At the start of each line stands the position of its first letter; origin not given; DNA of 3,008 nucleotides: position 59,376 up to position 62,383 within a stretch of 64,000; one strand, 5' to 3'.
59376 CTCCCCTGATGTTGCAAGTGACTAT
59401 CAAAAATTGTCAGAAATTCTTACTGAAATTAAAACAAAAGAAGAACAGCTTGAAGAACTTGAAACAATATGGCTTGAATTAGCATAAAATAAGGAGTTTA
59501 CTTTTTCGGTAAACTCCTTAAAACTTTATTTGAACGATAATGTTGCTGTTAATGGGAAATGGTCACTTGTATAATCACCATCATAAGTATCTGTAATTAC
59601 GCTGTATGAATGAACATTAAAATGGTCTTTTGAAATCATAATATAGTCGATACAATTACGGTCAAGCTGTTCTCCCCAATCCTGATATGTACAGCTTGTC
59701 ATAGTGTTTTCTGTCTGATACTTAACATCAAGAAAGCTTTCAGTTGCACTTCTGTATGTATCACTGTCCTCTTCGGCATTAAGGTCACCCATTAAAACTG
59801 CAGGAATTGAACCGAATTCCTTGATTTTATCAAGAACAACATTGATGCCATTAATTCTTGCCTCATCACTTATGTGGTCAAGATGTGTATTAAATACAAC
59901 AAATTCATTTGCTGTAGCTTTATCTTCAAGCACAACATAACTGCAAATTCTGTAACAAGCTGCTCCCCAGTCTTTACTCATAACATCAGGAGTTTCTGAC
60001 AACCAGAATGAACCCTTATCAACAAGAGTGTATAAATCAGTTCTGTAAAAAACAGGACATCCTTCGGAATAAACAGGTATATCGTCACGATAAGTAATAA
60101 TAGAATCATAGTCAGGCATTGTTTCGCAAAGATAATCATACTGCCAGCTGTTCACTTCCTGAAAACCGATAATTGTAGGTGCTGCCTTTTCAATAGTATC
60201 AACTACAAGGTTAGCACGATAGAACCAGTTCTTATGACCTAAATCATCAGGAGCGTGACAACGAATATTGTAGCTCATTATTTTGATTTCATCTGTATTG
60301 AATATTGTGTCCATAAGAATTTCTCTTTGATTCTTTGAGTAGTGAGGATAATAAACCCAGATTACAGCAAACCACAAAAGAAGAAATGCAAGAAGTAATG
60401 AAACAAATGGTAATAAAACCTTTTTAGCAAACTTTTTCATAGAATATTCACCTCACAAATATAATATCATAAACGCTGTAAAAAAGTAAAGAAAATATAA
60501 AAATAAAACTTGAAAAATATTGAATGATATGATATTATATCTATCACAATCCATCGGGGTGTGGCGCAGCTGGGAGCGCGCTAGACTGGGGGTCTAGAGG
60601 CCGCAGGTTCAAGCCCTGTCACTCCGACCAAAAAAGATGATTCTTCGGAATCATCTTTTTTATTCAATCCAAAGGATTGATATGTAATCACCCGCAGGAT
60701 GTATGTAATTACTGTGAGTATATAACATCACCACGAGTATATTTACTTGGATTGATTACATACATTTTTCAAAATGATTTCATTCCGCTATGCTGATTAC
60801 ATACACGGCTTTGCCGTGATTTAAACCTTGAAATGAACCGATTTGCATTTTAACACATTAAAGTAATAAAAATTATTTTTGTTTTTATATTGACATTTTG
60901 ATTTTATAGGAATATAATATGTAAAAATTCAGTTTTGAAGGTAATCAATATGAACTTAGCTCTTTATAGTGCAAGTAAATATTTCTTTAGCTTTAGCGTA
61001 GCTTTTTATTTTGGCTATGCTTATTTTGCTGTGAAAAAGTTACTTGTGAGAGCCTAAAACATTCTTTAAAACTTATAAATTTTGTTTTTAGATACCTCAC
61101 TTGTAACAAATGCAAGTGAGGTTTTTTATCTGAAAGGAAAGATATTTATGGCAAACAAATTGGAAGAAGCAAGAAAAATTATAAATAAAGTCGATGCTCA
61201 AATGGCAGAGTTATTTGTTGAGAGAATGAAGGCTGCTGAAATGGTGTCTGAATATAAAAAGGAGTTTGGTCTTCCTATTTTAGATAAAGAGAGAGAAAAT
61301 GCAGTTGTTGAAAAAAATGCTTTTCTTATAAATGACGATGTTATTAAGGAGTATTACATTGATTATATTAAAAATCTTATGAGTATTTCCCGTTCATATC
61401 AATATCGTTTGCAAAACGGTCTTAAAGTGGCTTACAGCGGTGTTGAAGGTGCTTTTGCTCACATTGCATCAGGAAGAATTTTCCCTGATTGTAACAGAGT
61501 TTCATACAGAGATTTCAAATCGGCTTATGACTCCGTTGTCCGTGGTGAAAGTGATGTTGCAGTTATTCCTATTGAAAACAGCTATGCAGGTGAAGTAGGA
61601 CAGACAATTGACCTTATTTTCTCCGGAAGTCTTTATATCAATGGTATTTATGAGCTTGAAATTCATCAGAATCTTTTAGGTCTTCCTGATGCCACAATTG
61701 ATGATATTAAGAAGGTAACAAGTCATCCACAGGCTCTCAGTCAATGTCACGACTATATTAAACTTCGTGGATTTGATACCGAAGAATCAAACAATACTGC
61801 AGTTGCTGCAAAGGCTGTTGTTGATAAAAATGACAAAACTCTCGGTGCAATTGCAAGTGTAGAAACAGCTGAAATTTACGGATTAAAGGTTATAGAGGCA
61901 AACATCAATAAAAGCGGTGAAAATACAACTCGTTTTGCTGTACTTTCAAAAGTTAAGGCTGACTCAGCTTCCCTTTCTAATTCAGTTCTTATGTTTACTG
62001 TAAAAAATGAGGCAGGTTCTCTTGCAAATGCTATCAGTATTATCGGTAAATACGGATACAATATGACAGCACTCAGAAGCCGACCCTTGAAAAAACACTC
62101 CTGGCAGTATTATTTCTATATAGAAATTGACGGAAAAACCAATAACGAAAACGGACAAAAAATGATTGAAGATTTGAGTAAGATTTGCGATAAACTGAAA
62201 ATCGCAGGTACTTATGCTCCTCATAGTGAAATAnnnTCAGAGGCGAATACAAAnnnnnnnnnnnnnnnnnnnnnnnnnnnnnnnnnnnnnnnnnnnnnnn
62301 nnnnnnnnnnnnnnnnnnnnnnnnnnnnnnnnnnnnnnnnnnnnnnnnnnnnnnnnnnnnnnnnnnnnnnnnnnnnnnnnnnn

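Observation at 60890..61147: Phe/Tyr-codon leader peptide with terminator/antiterminator: apparent ribosome-mediated attenuator in front of pheA-tyrA-DAHP synthase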

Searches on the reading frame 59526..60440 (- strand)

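Call 12: search_protein_families(library=pfam, proteins=[window:59526-60440:-])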
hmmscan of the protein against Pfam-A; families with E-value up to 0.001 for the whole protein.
window:59526-60440:- (304 aa): 1 family
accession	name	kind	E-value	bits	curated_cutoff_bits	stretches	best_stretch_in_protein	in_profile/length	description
PF03372.29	Exo_endo_phos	-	2.8e-14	53.8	24.5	1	55-294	1-225/225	Endonuclease/Exonuclease/phosphatase family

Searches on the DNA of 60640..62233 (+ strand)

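Call 4: search_rna_families(source=window, start=60640, end=61250, threshold=evalue, max_evalue=10, show_alignments=3)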
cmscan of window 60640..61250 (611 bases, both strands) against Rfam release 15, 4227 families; matches with E-value up to 10: 17.
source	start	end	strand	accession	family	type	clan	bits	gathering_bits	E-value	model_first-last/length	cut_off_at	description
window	61019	61138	+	RF02905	sRNA41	Gene; sRNA;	-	27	45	0.027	1-113/113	no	Archaeal Small RNA 41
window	61020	61129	+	RF00515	PyrR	Cis-reg;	-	26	54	0.22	1-115/115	no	PyrR binding site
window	61059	61132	+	RF02371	PyrG_leader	Cis-reg; leader;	-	23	65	1.2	1-78/78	no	PyrG leader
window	61051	61127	+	RF02846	Ref84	Gene; antisense;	-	19.4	52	7.5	1-87/87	no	Enterococcus sRNA 84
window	60827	60890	+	RF03875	MIR5272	Gene; miRNA;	-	18.5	64.5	8.3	1-74/74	no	MIR5272 microRNA precursor family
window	61063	61153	+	RF04150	MIR2655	Gene; miRNA;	-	17.7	122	2.7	1-267/267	no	MIR2655 microRNA precursor family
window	60732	60824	+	RF00033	MicF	Gene; antisense;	-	17.2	79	9.3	1-94/94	no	MicF RNA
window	61032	61142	+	RF00403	SNORA41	Gene; snRNA; snoRNA; HACA-box;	-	17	80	4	1-133/133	no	Small nucleolar RNA SNORA41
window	61094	61122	+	RF03284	mir-4637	Gene; miRNA;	-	16.9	89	2.5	1-84/84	no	mir-4637 microRNA precursor family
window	61076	61146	+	RF02368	Yfr21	Gene; sRNA;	-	16.3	100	5.6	1-205/205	no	Cyanobacterial functional RNA 21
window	60704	60761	+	RF03814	mir-2797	Gene; miRNA;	-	16.3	74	6.2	1-77/77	no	mir-2797 microRNA precursor family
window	61049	61146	+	RF03530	bglG-cis-reg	Cis-reg;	-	16.2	80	3.9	1-137/137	no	cis-regulatory element of the bglG/LicT operon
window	61080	61178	+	RF01005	MIR530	Gene; miRNA;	-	14.8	85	5.8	39-136/172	no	MIR530 microRNA precursor family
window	60749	60796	+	RF02308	TtnuCD34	Gene; snRNA; snoRNA; CD-box;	-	14.4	80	6.7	1-64/64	no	Tetrahymena snoRNA TtnuCD34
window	61056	61126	+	RF02701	PsrR1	Gene; sRNA;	-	14.2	42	7.5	1-79/79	no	Photosynthesis regulatory RNA1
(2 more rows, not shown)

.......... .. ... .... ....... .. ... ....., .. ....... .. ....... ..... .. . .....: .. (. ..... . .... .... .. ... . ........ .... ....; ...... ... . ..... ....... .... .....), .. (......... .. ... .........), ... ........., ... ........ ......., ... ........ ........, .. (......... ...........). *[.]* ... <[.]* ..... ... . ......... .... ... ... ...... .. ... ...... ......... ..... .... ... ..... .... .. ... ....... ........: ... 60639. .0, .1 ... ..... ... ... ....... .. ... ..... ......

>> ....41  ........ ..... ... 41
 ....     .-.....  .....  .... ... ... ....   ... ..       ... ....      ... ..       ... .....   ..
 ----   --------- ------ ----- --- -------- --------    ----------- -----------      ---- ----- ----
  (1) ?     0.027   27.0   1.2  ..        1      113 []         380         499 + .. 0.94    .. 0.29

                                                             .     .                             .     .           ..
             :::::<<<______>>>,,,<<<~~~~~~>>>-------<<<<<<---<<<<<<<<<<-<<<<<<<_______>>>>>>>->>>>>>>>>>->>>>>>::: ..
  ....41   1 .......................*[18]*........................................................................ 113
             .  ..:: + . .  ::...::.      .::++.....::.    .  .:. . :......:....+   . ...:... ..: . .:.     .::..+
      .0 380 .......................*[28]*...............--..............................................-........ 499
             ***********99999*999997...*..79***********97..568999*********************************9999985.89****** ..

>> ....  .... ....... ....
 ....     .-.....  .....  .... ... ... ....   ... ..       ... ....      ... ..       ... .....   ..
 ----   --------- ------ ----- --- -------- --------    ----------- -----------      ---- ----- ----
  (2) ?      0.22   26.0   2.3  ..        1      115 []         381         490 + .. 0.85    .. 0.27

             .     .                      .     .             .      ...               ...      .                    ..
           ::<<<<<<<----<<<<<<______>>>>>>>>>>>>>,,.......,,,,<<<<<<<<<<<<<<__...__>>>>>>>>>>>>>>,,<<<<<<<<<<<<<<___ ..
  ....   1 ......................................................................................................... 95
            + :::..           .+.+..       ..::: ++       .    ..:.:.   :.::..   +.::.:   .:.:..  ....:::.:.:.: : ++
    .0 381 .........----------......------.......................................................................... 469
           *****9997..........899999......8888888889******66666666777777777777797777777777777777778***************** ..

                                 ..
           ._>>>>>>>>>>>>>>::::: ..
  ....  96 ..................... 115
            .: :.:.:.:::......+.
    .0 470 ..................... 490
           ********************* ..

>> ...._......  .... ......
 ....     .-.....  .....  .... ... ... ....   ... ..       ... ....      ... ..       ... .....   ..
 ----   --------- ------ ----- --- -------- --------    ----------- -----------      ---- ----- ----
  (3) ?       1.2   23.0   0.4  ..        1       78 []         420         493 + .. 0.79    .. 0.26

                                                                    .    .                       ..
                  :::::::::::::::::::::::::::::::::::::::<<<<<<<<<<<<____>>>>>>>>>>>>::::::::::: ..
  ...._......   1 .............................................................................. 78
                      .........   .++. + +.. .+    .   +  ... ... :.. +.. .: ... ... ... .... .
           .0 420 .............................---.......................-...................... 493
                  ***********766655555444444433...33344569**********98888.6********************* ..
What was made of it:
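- Tried and rejected: I rejected these as chance (call 4).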

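Call 30: search_rna_families(sources=[L024, L046, L058, L075, L079, L043], threshold=gathering, show_alignments=2)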
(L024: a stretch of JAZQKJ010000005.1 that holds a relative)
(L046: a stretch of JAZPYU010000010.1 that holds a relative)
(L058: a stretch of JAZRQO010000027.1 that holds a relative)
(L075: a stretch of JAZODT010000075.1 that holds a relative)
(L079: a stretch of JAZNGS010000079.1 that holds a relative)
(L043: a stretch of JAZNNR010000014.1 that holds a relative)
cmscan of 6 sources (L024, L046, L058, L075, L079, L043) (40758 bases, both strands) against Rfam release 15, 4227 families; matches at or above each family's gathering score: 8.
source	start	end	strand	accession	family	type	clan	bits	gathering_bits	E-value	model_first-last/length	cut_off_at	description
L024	701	1049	+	RF00023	tmRNA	Gene;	CL00001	165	47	1.6e-65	1-374/374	no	transfer-messenger RNA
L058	785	1131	+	RF00023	tmRNA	Gene;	CL00001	158.9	47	6.1e-63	1-374/374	no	transfer-messenger RNA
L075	2623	2876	+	RF00230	T-box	Cis-reg; leader;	-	109.4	93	1.8e-23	1-219/219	no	T-box leader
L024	2626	2870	+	RF00230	T-box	Cis-reg; leader;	-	108.3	93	3.6e-23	1-219/219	no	T-box leader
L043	461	713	+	RF00230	T-box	Cis-reg; leader;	-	105.3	93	2e-22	1-219/219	no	T-box leader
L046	2699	2949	+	RF00230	T-box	Cis-reg; leader;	-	100.1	93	4.6e-21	1-219/219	no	T-box leader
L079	1043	1291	+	RF00230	T-box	Cis-reg; leader;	-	98.8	93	1e-20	1-219/219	no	T-box leader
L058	2645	2894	+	RF00230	T-box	Cis-reg; leader;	-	98.3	93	1.3e-20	1-219/219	no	T-box leader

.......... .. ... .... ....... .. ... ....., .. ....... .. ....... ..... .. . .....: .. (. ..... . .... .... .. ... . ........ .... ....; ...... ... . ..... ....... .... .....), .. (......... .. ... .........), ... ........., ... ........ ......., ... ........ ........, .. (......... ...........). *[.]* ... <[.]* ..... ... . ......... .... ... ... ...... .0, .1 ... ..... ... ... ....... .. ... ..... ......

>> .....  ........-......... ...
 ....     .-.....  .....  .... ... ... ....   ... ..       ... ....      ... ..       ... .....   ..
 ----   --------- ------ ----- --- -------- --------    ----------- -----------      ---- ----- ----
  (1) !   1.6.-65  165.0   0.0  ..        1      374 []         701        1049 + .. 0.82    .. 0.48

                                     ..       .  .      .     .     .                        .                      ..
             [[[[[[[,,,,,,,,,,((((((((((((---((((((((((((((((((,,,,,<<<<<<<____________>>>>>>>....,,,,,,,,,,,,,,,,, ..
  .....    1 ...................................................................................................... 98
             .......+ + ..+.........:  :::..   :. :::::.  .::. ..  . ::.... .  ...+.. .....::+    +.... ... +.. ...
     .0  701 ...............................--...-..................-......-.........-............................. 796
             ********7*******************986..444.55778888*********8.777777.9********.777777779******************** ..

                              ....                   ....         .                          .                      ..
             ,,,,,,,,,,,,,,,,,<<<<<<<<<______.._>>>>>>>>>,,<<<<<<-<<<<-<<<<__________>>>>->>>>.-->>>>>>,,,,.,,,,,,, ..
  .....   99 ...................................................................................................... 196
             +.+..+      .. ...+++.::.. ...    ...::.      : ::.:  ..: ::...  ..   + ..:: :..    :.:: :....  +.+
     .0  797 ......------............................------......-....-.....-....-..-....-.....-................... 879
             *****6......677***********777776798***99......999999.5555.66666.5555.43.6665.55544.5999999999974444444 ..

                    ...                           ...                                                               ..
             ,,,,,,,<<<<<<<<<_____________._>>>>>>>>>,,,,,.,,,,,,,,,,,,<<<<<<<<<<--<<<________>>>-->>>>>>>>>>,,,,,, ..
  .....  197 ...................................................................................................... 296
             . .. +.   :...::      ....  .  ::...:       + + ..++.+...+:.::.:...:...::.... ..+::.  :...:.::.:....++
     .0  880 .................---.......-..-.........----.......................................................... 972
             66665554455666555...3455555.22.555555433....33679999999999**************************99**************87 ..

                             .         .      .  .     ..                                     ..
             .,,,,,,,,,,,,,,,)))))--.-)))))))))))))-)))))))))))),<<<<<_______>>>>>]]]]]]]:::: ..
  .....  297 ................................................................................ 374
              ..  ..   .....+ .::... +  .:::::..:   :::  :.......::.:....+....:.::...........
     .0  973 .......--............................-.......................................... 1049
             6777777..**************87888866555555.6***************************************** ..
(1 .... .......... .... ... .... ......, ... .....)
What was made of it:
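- On T-box riboswitch (RF00230): The same model finds T-boxes in sister loci at 98-109 bits, which serves as a positive control (call 30).
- Closest known: T-box leader. Same: It occupies the same position before pheA in sister species (L024, L046, L058, L075, L079; call 30).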

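Call 65: search_rna_families(sources=[L082, L086], threshold=evalue, max_evalue=1)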
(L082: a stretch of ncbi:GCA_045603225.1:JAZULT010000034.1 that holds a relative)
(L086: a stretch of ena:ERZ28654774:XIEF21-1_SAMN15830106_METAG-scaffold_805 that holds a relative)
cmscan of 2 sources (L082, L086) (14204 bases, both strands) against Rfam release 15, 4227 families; matches with E-value up to 1: 10.
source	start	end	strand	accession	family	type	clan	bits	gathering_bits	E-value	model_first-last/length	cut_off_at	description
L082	5645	5718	+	RF00005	tRNA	Gene; tRNA;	CL00001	71.1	29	3.5e-14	1-71/71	no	tRNA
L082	5995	6067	+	RF00005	tRNA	Gene; tRNA;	CL00001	70.8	29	4.1e-14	1-71/71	no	tRNA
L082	5564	5634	+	RF00005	tRNA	Gene; tRNA;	CL00001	69.1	29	1.3e-13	1-71/71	no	tRNA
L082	5743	5816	+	RF00005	tRNA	Gene; tRNA;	CL00001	66.8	29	5.2e-13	1-71/71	no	tRNA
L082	5919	5991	+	RF00005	tRNA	Gene; tRNA;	CL00001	64.4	29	2.4e-12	1-71/71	no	tRNA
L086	1767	1819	+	RF02399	NsiR1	Gene; sRNA;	-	24.8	39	0.28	1-60/60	no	Nitrogen stress-induced RNA 1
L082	5609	5670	+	RF02553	YrlA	Gene; sRNA;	-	24.3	69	0.19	30-81/114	no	Y RNA-like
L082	6070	6158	-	RF04180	BTnc231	Gene; sRNA;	-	23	80.4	0.45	1-154/154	no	Bacteroides sRNA BTnc231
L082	935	1040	+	RF01398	isrP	Gene; sRNA;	-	23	45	0.86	1-148/148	no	isrP Hfq binding RNA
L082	1008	1124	+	RF02111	IS009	Gene;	-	19.9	117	0.42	1-199/199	no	IS009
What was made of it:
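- Tried and rejected: Rfam on the aroF-type leaders L082 and L086 found nothing (call 65).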

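Call 80: search_rna_families(sources=[L017, L027, L033, L040, L050, L051, L054, L068, L071, L074, L076, L080, L002, L018, L019, L034, L057, L059, L003, L013], threshold=gathering)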
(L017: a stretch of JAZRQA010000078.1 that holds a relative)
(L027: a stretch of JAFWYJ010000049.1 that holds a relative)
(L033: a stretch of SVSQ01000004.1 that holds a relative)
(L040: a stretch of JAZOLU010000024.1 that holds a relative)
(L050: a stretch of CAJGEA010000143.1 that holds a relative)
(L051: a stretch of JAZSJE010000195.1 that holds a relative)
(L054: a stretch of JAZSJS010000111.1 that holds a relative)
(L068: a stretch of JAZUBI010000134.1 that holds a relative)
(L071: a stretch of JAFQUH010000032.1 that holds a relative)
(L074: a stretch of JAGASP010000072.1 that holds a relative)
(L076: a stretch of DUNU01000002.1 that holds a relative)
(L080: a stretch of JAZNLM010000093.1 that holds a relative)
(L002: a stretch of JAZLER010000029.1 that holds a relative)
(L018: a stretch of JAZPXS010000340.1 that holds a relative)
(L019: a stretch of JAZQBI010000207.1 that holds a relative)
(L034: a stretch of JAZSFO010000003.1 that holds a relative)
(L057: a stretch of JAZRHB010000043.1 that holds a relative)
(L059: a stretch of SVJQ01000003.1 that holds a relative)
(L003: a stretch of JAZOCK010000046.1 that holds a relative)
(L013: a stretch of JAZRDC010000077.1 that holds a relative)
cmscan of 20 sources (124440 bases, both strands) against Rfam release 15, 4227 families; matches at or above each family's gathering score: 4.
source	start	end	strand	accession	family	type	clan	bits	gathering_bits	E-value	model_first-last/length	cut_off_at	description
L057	775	1022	+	RF00230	T-box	Cis-reg; leader;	-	105.4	93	5.9e-22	1-219/219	no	T-box leader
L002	840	1089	+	RF00230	T-box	Cis-reg; leader;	-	102.6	93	3.2e-21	1-219/219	no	T-box leader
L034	799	1049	+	RF00230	T-box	Cis-reg; leader;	-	101.2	93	7.3e-21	1-219/219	no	T-box leader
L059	811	1059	+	RF00230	T-box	Cis-reg; leader;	-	100.5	93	1.1e-20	1-219/219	no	T-box leader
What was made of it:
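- Four species that lost the leader ORF have a T-box at the head of the operon (call 80).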
